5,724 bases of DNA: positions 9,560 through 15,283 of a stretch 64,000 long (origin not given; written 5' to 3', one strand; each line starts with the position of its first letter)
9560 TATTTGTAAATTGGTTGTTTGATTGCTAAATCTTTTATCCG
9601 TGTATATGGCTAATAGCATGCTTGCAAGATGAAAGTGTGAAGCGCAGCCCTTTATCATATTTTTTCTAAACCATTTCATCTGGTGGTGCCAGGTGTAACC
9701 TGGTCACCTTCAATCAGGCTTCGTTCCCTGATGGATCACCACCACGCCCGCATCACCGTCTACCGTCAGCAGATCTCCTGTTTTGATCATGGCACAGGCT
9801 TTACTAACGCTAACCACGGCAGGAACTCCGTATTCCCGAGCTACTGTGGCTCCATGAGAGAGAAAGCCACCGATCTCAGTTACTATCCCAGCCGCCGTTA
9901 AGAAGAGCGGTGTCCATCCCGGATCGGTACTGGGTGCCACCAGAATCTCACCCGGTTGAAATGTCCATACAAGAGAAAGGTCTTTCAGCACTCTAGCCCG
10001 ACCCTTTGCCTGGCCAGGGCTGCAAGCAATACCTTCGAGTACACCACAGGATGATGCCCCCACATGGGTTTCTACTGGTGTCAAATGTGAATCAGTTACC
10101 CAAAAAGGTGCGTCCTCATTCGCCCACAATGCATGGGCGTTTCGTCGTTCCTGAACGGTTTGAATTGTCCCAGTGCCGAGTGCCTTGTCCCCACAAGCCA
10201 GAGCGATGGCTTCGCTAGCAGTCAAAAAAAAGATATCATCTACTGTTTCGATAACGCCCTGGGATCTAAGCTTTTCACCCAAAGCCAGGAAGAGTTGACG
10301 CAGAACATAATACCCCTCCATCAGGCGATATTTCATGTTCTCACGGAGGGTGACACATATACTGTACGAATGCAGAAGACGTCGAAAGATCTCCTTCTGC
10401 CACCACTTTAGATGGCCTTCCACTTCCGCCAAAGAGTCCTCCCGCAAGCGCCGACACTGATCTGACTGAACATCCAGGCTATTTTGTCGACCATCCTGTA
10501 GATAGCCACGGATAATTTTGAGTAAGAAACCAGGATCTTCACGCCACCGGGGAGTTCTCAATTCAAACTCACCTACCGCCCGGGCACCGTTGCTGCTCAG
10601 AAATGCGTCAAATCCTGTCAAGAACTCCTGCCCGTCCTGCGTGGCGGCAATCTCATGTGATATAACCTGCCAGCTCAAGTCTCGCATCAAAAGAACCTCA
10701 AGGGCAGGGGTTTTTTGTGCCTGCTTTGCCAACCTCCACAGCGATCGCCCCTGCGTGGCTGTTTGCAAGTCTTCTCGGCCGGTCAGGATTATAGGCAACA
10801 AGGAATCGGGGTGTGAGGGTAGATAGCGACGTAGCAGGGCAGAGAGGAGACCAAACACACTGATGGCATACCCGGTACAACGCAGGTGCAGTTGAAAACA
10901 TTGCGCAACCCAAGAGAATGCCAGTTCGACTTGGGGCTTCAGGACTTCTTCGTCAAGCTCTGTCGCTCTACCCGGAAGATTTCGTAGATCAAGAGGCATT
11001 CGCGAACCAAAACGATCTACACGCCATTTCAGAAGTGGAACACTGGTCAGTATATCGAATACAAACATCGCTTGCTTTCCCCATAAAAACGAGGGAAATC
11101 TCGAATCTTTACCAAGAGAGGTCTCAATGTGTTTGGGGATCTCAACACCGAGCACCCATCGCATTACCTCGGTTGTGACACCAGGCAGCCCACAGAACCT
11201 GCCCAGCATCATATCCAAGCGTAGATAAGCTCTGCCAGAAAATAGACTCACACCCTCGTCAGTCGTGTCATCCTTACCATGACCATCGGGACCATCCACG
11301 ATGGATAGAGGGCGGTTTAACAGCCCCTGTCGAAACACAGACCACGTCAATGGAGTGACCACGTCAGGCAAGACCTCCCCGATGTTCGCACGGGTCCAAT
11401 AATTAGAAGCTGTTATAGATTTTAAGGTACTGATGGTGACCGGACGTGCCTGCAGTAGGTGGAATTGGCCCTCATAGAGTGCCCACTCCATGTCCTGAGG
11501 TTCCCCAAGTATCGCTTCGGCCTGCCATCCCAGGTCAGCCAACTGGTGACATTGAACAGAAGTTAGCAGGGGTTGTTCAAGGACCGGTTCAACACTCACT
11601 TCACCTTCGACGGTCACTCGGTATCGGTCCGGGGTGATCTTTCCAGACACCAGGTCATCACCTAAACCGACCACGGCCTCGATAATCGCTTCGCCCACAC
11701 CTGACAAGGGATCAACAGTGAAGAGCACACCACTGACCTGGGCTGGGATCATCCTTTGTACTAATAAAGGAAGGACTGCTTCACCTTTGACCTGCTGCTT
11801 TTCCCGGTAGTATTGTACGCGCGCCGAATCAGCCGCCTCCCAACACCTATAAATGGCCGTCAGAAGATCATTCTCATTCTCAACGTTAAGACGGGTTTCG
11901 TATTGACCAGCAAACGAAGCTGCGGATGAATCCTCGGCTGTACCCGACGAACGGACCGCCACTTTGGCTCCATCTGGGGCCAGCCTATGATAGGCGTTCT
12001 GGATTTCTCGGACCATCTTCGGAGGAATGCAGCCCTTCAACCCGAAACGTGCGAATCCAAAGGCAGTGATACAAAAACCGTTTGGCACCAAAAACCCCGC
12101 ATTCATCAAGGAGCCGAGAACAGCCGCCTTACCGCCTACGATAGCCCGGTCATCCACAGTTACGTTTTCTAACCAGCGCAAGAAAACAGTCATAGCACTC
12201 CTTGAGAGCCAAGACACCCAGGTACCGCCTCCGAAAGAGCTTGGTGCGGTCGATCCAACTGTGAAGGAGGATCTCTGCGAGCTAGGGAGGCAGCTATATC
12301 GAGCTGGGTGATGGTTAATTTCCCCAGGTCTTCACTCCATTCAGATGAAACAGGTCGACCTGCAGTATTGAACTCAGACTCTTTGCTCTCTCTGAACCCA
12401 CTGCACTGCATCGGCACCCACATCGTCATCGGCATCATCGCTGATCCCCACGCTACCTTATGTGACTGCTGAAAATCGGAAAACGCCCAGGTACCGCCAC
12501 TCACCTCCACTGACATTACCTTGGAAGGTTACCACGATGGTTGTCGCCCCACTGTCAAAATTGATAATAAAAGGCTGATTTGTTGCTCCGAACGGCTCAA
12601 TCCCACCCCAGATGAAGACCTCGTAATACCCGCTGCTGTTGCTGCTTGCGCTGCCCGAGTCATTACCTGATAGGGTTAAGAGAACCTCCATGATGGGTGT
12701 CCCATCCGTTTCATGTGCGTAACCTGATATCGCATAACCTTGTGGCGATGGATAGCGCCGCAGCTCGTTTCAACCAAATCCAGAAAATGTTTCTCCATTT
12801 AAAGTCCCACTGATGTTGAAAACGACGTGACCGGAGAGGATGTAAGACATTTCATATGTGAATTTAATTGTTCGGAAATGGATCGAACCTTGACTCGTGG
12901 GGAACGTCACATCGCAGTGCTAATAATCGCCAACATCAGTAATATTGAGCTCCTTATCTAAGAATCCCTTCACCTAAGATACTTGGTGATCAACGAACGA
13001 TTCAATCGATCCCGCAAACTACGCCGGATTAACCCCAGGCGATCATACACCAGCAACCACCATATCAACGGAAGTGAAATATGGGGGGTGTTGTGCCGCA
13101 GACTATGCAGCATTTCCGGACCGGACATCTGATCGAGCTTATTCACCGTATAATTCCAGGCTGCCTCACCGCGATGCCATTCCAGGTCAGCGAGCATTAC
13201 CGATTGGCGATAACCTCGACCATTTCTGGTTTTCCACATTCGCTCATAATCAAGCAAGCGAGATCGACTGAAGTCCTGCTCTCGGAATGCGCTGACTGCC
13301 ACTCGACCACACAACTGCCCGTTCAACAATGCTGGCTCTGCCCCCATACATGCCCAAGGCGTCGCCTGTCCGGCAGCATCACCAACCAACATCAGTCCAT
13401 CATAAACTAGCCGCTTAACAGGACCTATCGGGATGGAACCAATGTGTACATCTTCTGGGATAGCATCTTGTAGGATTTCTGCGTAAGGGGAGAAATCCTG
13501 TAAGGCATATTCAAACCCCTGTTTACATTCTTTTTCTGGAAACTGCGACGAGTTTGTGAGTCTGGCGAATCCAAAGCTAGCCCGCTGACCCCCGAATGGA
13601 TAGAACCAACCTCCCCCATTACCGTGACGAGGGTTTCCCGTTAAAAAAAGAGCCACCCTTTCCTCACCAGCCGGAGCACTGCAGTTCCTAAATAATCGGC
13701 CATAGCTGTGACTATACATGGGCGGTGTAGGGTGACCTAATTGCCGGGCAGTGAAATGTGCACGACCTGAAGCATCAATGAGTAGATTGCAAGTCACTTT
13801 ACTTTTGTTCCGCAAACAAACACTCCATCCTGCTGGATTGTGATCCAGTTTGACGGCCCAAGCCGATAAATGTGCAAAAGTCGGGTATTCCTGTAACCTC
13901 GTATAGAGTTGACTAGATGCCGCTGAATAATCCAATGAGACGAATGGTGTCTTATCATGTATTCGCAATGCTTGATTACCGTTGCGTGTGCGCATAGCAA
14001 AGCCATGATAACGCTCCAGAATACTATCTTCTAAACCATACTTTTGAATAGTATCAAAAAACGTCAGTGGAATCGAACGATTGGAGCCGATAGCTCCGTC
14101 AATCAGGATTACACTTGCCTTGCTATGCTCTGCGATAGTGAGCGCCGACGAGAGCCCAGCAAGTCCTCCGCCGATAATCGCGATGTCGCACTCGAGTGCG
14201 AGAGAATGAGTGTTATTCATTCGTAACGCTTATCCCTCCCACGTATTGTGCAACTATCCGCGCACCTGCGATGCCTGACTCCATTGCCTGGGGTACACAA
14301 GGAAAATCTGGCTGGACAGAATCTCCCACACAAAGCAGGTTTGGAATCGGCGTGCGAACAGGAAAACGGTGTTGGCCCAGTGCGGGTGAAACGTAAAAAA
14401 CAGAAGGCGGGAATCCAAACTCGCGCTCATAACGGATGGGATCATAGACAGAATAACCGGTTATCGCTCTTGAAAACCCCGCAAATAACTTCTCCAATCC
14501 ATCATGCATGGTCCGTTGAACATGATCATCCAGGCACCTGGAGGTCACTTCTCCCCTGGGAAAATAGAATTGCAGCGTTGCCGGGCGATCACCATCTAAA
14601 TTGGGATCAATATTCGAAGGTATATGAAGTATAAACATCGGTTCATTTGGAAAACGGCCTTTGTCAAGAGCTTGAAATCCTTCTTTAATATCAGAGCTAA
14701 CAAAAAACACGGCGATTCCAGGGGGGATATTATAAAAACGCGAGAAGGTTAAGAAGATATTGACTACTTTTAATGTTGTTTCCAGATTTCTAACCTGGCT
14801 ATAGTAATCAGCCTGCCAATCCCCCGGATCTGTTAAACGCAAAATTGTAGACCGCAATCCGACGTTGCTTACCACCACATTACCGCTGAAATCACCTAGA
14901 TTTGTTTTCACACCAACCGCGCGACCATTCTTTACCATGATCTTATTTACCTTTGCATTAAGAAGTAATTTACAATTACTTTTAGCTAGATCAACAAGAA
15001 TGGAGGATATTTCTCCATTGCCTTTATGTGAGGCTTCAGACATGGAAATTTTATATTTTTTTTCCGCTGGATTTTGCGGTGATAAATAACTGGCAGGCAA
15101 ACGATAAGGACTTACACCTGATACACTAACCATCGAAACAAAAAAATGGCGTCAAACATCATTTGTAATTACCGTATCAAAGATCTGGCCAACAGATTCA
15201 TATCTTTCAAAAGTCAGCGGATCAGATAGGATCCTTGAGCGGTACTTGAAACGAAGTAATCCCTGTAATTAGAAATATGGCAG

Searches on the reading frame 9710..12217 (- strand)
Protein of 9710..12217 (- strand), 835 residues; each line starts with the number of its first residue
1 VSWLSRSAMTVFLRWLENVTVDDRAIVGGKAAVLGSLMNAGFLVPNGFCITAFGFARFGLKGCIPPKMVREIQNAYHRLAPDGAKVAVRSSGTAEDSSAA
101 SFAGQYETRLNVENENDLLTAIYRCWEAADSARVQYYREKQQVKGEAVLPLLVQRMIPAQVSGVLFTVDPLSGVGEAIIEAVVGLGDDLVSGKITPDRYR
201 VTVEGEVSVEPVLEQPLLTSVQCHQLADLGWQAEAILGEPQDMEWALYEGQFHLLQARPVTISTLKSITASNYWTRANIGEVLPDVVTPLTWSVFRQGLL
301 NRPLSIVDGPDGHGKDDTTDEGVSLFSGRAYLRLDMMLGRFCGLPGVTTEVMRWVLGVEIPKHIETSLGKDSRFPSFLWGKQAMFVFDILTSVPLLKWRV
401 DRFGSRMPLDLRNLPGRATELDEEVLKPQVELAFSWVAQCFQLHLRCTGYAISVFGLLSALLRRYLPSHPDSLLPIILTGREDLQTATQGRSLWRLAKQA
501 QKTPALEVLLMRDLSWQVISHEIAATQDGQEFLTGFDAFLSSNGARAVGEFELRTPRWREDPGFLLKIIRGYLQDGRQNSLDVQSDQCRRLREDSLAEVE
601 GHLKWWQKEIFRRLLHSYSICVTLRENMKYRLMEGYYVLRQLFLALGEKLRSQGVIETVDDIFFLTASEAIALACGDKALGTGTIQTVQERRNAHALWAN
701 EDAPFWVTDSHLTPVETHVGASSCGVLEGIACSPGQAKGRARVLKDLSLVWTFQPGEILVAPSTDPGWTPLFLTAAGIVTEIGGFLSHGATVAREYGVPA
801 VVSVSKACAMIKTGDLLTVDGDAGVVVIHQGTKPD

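Call 16: search_protein_families(library=pfam, proteins=[window:9710-12217:-], max_evalue=0.001)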
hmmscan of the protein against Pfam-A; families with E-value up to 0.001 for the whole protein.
window:9710-12217:- (835 aa): 2 families
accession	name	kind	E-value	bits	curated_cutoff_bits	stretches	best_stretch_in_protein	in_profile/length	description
PF01326.24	PPDK_N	-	2.4e-52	178.7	27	1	63-263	76-312/328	Pyruvate phosphate dikinase, AMP/ATP-binding domain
PF00391.29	PEP-utilizers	-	2.5e-24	85.1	23.1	1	753-824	1-72/72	PEP-utilising enzyme, mobile domain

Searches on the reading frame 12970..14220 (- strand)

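Call 16: search_protein_families(library=pfam, proteins=[window:12970-14220:-], max_evalue=0.001)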
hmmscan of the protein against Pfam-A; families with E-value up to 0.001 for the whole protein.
window:12970-14220:- (416 aa): 6 families
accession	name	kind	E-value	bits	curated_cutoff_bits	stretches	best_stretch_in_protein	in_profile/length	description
PF05834.18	Lycopene_cycl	-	4.6e-08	33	23.4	1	12-177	1-160/380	Lycopene cyclase protein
PF00890.30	FAD_binding_2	-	3.5e-05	23.6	20.4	1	12-42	1-30/414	FAD binding domain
PF01266.30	DAO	-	5.3e-05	23.3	27.9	1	12-43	1-31/353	FAD dependent oxidoreductase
PF01494.25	FAD_binding_3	-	5.6e-05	23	22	1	10-294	1-304/349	FAD binding domain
PF12831.13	FAD_oxidored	-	7.7e-05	22.6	27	1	12-158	1-151/416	FAD dependent oxidoreductase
PF07992.20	Pyr_redox_2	-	0.00022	21.2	26.1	1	12-52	2-42/291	Pyridine nucleotide-disulphide oxidoreductase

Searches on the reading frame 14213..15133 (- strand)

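Call 16: search_protein_families(library=pfam, proteins=[window:14213-15133:-], max_evalue=0.001)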
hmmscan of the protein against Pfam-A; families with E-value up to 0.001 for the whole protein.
window:14213-15133:- (306 aa): 1 family
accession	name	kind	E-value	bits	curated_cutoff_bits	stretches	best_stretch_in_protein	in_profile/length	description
PF01593.30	Amino_oxidase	-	0.00084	19.2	19.8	0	37-294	201-442/443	Flavin containing amine oxidoreductase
